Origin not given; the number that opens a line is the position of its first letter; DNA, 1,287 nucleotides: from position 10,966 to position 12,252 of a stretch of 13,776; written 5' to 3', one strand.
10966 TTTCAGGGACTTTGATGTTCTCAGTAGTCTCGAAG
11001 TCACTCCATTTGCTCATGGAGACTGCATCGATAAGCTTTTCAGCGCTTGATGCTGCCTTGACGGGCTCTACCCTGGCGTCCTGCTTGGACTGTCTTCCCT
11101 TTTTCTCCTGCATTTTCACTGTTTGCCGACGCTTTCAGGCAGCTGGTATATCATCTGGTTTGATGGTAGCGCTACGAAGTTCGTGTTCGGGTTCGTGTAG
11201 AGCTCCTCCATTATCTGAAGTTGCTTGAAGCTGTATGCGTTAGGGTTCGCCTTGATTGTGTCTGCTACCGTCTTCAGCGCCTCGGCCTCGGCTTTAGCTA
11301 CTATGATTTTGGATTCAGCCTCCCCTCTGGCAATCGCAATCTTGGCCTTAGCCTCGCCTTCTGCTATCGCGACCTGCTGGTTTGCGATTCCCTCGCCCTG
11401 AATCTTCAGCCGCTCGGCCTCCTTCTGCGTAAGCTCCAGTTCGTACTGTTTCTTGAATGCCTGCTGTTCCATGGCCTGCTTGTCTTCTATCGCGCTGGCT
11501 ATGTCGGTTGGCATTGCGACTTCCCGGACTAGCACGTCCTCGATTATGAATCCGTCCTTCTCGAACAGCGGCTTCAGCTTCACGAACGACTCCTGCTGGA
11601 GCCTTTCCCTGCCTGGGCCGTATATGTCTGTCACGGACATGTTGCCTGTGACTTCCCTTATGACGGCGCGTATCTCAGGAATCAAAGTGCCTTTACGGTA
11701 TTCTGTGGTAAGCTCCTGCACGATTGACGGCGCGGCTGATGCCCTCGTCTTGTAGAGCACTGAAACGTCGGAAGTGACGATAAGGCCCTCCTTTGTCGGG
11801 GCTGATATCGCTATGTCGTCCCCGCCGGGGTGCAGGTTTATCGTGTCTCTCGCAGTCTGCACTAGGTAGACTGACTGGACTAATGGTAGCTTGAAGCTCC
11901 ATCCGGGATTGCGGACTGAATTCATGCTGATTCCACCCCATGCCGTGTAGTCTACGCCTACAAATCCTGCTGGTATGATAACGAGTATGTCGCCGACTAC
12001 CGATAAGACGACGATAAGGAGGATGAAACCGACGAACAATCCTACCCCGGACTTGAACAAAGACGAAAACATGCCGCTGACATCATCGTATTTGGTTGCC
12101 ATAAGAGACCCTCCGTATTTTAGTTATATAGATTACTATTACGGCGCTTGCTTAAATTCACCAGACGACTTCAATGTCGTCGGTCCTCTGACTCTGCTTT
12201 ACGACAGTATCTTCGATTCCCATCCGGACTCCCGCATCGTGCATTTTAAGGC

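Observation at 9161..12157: SPFH/band-7 protein gene abutting lonB with a 2-nt gap (TGA..ATG), with its own TATA box and SD: an archaeal analogue of prohibitin/HflKC-AAA-protease pairs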

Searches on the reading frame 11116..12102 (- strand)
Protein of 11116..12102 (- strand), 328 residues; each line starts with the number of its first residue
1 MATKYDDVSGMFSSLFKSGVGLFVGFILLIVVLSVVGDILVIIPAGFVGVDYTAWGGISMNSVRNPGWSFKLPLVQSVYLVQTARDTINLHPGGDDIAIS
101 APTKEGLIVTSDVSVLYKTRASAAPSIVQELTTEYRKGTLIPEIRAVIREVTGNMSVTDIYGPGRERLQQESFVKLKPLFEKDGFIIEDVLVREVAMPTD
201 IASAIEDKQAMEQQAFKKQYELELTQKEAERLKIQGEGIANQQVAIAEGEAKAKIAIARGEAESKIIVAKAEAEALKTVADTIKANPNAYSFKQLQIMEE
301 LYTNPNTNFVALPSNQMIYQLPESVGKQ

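Call 4: search_protein_families(library=pfam, proteins=[window:11116-12102:-])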
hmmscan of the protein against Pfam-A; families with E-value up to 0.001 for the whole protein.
window:11116-12102:- (328 aa): 1 family
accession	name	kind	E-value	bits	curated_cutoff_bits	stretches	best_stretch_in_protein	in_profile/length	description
PF01145.31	Band_7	-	5.1e-30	105.3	23.6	1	42-228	2-175/176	SPFH domain / Band 7 family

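Call 5: search_protein_families(library=ncbifam, proteins=[window:11116-12102:-])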
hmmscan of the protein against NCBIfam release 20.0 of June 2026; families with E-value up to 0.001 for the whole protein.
window:11116-12102:- (328 aa): 3 families
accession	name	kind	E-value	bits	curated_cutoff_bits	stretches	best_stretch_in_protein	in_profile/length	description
TIGR01933.1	hflK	equivalog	9.6e-12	44.9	159.4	1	61-305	19-242/261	FtsH protease activity modulator HflK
NF008259.0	PRK11029.1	equivalog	6.3e-06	25.4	427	1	184-313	202-318/334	protease modulator HflC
TIGR01932.1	hflC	equivalog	7.7e-06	24.9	134.4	1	166-312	175-307/318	protease modulator HflC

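Call 7: find_related_loci(query=window:11116-12102:-, collection=genome_contigs, flank=6000)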
Query window:11116-12102:- (328 aa) in genome_contigs; peptide patterns used: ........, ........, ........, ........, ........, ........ (x = any residue, [..] = any of these).
103 stretches matched a pattern; 2 encode a relative of the query (tblastn E <= 1e-3); 2 distinct loci.
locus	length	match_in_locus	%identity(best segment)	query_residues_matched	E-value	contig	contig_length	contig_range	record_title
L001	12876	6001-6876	73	33-324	2e-151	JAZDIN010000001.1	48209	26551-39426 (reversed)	MAG: Candidatus Altiarchaeota archaeon isolate MEGAHIT-group-0.401 k141_17031244, whole genome shotgun sequence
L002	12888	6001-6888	70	30-325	5e-147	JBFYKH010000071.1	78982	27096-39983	MAG: Candidatus Altiarchaeota archaeon isolate PPR_0001 k121_7560415, whole genome shotgun sequence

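Call 11: find_homologous_proteins(query=window:11116-12102:-, max_evalue=0.00001)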
Query window:11116-12102:- (328 aa): 59 proteins with E <= 0.00001 among 8000 candidates.
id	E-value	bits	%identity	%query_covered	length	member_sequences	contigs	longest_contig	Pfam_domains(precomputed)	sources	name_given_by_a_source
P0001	5.2e-206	701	100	100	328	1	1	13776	PF01145.32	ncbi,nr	ncbi:MAG: SPFH domain-containing protein [Candidatus Altiarchaeota archaeon]|nr:SPFH domain-containi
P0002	6.2e-143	494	73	89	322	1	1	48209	PF01145.32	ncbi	ncbi:MAG: SPFH domain-containing protein [Candidatus Altiarchaeota archaeon]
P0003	6.3e-143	494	70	92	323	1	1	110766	PF01145.32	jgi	jgi:regulator of protease activity HflC (stomatin/prohibitin superfamily)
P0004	9.3e-142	490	71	97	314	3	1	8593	PF01145.32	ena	-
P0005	1.2e-140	486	72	90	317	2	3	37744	PF01145.32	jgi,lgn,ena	-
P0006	5.5e-139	481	70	90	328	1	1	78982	PF01145.32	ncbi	-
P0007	9.2e-137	473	63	99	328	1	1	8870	PF01145.32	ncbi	-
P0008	2.0e-133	462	66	92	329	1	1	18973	PF01145.32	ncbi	ncbi:MAG: prohibitin family protein [Candidatus Altiarchaeota archaeon]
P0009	1.3e-132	460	68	93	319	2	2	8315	PF01145.32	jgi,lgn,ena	jgi:regulator of protease activity HflC (stomatin/prohibitin superfamily)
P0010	1.1e-131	457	68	86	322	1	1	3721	PF01145.32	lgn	-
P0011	1.3e-116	407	59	97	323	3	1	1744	PF01145.32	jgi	jgi:regulator of protease activity HflC (stomatin/prohibitin superfamily)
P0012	4.3e-94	333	51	93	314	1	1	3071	PF01145.32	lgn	-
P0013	2.0e-93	331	52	94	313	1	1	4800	PF01145.32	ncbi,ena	-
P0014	2.4e-92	328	52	92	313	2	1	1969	PF01145.32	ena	-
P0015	5.4e-89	316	51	91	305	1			PF01145.32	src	-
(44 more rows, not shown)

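Call 12: search_protein_families(library=pfam, proteins=[L001:7376-9382:-, L001:6870-7376:-, L001:4609-5688:+, L001:3564-4547:+, L001:9458-10219:+, L002:7385-9391:-, L002:6891-7388:-, L002:3816-5870:+, L002:2175-3299:+, L002:9450-10241:+])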
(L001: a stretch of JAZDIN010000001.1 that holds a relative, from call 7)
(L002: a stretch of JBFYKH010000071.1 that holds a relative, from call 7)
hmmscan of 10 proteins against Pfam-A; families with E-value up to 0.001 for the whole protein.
L001:7376-9382:- (668 aa): 7 families
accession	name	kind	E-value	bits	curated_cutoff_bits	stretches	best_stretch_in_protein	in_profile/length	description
PF00493.29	MCM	-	1.6e-90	302.6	23.3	1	252-476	2-224/224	MCM P-loop domain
PF17207.9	MCM_OB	-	3.3e-27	95.2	24.8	1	92-217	2-125/126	MCM OB domain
PF17855.7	MCM_lid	-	2.1e-25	89.5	27.4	1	492-571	2-84/87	MCM AAA-lid domain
PF07728.20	AAA_5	-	7.5e-09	36.1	22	1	310-427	1-125/139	AAA domain (dynein-related subfamily)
PF21120.3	MCM_WH_arc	-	1.8e-08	34.7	26.1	1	601-660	1-60/63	Archaeal MCM, winged-helix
PF01078.27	Mg_chelatase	-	3.4e-08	33.6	20.3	1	357-425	90-158/207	Magnesium chelatase, subunit ChlI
PF14551.11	MCM_N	-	1.1e-06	29.4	24.9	1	9-81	9-95/95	MCM N-terminal domain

L001:6870-7376:- (168 aa): 2 families
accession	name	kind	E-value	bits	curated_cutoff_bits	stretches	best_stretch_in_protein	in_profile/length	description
PF00293.34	NUDIX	-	1.1e-16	61.5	21.1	1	28-143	2-123/134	NUDIX domain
PF14815.12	NUDIX_4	-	0.00013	22.1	35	1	33-89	2-53/113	NUDIX domain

L001:4609-5688:+ (359 aa): 1 family
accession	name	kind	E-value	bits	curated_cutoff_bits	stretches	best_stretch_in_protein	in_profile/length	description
PF01544.23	CorA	-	5.2e-21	75.7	27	1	50-350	4-292/292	CorA-like Mg2+ transporter protein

L001:3564-4547:+ (327 aa): 1 family
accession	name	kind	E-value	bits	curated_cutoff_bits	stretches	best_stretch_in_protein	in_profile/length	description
PF13563.12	2_5_RNA_ligase2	-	4.4e-07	30.5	27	1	45-158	30-132/152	2'-5' RNA ligase superfamily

L001:9458-10219:+ (253 aa): 3 families
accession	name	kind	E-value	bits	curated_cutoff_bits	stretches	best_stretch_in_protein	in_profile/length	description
PF01381.28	HTH_3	-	3.5e-08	33.8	23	1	45-90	2-46/55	Helix-turn-helix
PF13560.12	HTH_31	-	1.3e-07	32.3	27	1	45-92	7-54/64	Helix-turn-helix domain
PF12844.13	HTH_19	-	2.8e-06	27.6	30.2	1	45-92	5-51/64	Helix-turn-helix domain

L002:7385-9391:- (668 aa): 7 families
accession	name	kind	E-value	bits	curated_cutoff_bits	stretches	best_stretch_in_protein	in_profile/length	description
PF00493.29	MCM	-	4.7e-87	291.2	23.3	1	252-476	2-224/224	MCM P-loop domain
PF17207.9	MCM_OB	-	1.2e-28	99.8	24.8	1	92-217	2-125/126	MCM OB domain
PF17855.7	MCM_lid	-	2.3e-25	89.3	27.4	1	493-571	2-84/87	MCM AAA-lid domain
PF01078.27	Mg_chelatase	-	6.3e-09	36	20.3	1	360-425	93-158/207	Magnesium chelatase, subunit ChlI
PF07728.20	AAA_5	-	7.3e-09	36.2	22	1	310-450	1-139/139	AAA domain (dynein-related subfamily)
PF14551.11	MCM_N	-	7.1e-07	30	24.9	1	15-79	25-93/95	MCM N-terminal domain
PF21120.3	MCM_WH_arc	-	8.5e-05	22.9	26.1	1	634-662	34-62/63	Archaeal MCM, winged-helix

L002:6891-7388:- (165 aa): 1 family
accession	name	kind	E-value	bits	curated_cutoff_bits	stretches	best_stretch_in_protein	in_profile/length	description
PF00293.34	NUDIX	-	2.6e-15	57.1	21.1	1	29-145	2-128/134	NUDIX domain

L002:3816-5870:+ (684 aa): 1 family
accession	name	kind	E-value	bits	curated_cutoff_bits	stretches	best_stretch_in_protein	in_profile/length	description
PF03030.21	H_PPase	-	2.6e-255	849.5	29.7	1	12-679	1-645/645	Inorganic H+ pyrophosphatase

L002:2175-3299:+ (374 aa): 1 family
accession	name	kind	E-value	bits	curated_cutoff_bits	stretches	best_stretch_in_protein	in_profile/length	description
PF01544.23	CorA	-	4.4e-22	79.2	27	1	65-364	5-291/292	CorA-like Mg2+ transporter protein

L002:9450-10241:+ (263 aa): 2 families
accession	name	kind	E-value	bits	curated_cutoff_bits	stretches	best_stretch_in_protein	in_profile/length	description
PF01381.28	HTH_3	-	8.3e-10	39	23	1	55-102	2-48/55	Helix-turn-helix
PF13560.12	HTH_31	-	2.9e-08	34.3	27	1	54-102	6-54/64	Helix-turn-helix domain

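Call 15: find_related_loci(query=A1, collection=metagenome_contigs, flank=6000)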
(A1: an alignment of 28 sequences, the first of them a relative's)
Query A1 (328 aa) in metagenome_contigs; peptide patterns used: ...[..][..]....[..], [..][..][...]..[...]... (x = any residue, [..] = any of these).
120 stretches matched a pattern; 18 encode a relative of the query (tblastn E <= 1e-3); 18 distinct loci.
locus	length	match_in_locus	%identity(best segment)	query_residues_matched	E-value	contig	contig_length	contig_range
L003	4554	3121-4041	71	7-324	9e-153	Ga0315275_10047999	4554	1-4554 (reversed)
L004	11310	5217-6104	72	30-325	3e-148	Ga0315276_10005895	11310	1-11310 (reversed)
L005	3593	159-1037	68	22-325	2e-143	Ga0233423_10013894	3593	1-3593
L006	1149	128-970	51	26-318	8e-108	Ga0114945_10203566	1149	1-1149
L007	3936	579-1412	49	21-321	2e-90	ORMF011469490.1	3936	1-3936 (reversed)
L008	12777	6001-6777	50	41-321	1e-89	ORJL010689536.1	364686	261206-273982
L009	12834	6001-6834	49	21-321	1e-89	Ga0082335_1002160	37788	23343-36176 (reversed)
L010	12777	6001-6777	51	40-321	2e-88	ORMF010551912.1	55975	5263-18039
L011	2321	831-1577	48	40-299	3e-80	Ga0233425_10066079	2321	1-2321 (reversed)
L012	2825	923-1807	42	13-316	5e-76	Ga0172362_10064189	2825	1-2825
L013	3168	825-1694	37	24-321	3e-58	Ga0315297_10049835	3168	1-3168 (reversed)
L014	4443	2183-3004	38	38-319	5e-57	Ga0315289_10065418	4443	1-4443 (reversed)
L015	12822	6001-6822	38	38-319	2e-56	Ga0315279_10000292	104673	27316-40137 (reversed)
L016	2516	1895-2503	49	38-231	1e-53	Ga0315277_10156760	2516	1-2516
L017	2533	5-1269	35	43-322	3e-29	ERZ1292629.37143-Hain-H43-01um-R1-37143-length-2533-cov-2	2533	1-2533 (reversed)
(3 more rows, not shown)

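Call 16: find_encoding_contigs(protein=P0003, flank=6000, max_places=3)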
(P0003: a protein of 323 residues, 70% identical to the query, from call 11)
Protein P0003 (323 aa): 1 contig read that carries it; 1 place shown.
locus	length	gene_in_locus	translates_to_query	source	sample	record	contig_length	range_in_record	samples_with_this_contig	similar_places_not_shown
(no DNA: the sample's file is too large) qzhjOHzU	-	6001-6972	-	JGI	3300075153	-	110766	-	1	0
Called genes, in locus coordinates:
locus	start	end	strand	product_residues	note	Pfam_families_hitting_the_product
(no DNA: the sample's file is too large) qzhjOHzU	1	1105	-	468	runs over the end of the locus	PF02310:B12-binding, PF04055:Radical_SAM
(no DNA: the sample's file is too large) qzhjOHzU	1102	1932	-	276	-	PF00535:Glycos_transf_2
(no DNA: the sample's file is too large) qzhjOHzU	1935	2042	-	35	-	-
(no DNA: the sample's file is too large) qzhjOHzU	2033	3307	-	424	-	PF00275:EPSP_synthase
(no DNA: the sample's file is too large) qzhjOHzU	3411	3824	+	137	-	PF00571:CBS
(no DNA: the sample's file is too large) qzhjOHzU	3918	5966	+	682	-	PF03030:H_PPase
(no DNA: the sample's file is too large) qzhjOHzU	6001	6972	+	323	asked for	PF01145:Band_7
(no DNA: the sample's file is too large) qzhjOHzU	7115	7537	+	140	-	-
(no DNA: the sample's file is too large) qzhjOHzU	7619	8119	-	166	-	PF00293:NUDIX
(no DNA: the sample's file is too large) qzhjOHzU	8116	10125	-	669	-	PF14551:MCM_N (weak), PF17207:MCM_OB, PF00493:MCM, PF07728:AAA_5, PF01078:Mg_chelatase (weak), PF17855:MCM_lid, PF21120: (weak)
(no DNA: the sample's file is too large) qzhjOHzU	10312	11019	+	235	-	PF13560:HTH_31, PF01381:HTH_3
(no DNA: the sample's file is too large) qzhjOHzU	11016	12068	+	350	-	PF08541:ACP_syn_III_C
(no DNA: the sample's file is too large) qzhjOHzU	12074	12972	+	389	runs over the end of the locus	PF00108:Thiolase_N, PF00109:ketoacyl-synt (weak), PF22691:Thiolase_C_1, PF02803:Thiolase_C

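Call 20: find_encoding_contigs(protein=P0004, flank=8000, max_places=3)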
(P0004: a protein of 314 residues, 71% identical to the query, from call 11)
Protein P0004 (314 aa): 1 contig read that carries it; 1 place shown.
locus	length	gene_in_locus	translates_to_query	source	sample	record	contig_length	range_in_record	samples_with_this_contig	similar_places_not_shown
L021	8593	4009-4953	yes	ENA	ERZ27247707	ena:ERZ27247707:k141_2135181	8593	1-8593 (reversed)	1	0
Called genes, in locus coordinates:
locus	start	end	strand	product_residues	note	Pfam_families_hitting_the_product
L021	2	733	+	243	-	?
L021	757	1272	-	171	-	PF02778:tRNA_int_endo_N, PF01974:tRNA_int_endo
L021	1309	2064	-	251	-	PF07885:Ion_trans_2, PF02254:TrkA_N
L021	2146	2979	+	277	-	-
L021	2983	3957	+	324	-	PF00814:TsaD, PF22521:HypF_C_2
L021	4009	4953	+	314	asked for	PF01145:Band_7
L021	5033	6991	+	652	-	PF01078:Mg_chelatase, PF20030:bpMoxR (weak), PF00004:AAA (faint), PF07728:AAA_5 (faint), PF00158:Sigma54_activat (weak), PF20436:LonB_AAA-LID, PF05362:Lon_C, PF13541:ChlI, +1 more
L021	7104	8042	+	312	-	PF14520:HHH_5, PF00154:RecA_N, PF13481:AAA_25 (weak), PF06745:ATPase, PF08423:Rad51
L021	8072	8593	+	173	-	PF01941:AdoMet_Synthase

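Call 21: find_encoding_contigs(protein=P0007, flank=8000, max_places=3)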
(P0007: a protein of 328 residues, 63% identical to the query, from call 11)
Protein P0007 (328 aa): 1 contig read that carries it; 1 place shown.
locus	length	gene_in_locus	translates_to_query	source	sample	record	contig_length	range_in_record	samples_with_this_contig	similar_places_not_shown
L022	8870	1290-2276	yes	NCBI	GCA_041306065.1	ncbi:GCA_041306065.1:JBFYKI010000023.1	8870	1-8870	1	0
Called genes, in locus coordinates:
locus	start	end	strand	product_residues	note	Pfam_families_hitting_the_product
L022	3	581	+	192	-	?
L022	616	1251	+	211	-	-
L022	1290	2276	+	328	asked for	PF01145:Band_7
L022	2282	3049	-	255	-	-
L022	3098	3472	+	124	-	-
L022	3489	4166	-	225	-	PF00005:ABC_tran, PF13304:AAA_21 (faint), PF02463:SMC_N (weak)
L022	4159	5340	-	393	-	PF12704:MacB_PCD, PF02687:FtsX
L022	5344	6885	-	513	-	PF07705:CARDB (weak), PF10633:NPCBM_assoc (faint)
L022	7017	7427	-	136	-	PF24034:DUF7343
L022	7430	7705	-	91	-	-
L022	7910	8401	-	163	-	-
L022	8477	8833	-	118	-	-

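Call 22: find_encoding_contigs(protein=P0008, flank=8000, max_places=3)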
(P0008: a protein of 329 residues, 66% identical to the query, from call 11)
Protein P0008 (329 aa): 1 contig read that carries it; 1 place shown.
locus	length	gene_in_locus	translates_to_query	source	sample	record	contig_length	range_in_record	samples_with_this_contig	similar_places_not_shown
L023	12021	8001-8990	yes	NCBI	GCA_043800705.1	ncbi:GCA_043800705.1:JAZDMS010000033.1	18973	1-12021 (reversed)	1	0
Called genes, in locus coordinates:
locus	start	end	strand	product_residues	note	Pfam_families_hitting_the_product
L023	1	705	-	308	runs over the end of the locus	PF12849:PBP_like_2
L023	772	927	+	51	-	-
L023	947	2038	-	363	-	PF01264:Chorismate_synt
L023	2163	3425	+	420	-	PF00390:malic, PF03949:Malic_M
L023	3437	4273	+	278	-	PF05681:Fumerase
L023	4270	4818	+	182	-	PF05683:Fumerase_C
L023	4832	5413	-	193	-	-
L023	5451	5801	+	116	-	PF02261:Asp_decarbox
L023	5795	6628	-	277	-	PF00535:Glycos_transf_2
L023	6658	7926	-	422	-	PF00275:EPSP_synthase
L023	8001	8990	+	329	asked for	PF01145:Band_7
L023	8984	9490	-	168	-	PF00293:NUDIX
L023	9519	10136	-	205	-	PF00702:Hydrolase, PF12710:HAD, PF13419:HAD_2, PF13242:Hydrolase_like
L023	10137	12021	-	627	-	PF17207:MCM_OB, PF00493:MCM, PF07728:AAA_5, PF01078:Mg_chelatase (weak), PF17855:MCM_lid, PF21120: (faint)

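Call 30: search_solved_structures(query=window:11116-12102:-, max_evalue=0.01, show_alignments=1)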
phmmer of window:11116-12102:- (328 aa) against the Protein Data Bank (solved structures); distinct sequences matched with E-value up to 0.01: 15.
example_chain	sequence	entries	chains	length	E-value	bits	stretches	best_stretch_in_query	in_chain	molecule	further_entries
8rrh_B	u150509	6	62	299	5.8e-10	42.2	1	36-252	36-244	Prohibitin-2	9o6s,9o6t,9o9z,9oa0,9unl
9urz_B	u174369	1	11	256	6.8e-08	35.4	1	63-288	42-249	Prohibitin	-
7vhq_G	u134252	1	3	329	2.8e-06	30.1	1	184-306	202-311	Modulator of FtsH protease HflC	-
7vhp_G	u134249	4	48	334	2.9e-06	30.1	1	184-310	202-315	Modulator of FtsH protease HflC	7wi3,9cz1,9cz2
9o9z_A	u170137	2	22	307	7.3e-06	28.7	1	10-251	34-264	Prohibitin 1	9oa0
9paw_XB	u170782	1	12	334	1.2e-05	28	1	184-310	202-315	Modulator of FtsH protease HflC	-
8rrh_A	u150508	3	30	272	1.6e-05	27.7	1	20-251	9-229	Prohibitin 1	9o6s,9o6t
9urz_D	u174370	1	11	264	1.6e-05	27.6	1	43-270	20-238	Prohibitin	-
9unl_E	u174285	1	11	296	1.9e-05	27.4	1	20-251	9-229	Prohibitin 1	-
8z5g_A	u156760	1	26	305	0.00031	23.4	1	27-313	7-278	Protein QmcA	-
9vvj_a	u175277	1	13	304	0.0009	21.9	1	43-297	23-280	Erlin-2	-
9o9u_a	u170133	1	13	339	0.001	21.7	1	43-298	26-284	Erlin-2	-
9vvg_a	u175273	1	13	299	0.001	21.7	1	43-297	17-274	Erlin-2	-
9wff_Y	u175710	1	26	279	0.001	21.7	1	43-297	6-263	Erlin-2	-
9we7_B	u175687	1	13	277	0.0011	21.6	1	43-296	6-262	Erlin-2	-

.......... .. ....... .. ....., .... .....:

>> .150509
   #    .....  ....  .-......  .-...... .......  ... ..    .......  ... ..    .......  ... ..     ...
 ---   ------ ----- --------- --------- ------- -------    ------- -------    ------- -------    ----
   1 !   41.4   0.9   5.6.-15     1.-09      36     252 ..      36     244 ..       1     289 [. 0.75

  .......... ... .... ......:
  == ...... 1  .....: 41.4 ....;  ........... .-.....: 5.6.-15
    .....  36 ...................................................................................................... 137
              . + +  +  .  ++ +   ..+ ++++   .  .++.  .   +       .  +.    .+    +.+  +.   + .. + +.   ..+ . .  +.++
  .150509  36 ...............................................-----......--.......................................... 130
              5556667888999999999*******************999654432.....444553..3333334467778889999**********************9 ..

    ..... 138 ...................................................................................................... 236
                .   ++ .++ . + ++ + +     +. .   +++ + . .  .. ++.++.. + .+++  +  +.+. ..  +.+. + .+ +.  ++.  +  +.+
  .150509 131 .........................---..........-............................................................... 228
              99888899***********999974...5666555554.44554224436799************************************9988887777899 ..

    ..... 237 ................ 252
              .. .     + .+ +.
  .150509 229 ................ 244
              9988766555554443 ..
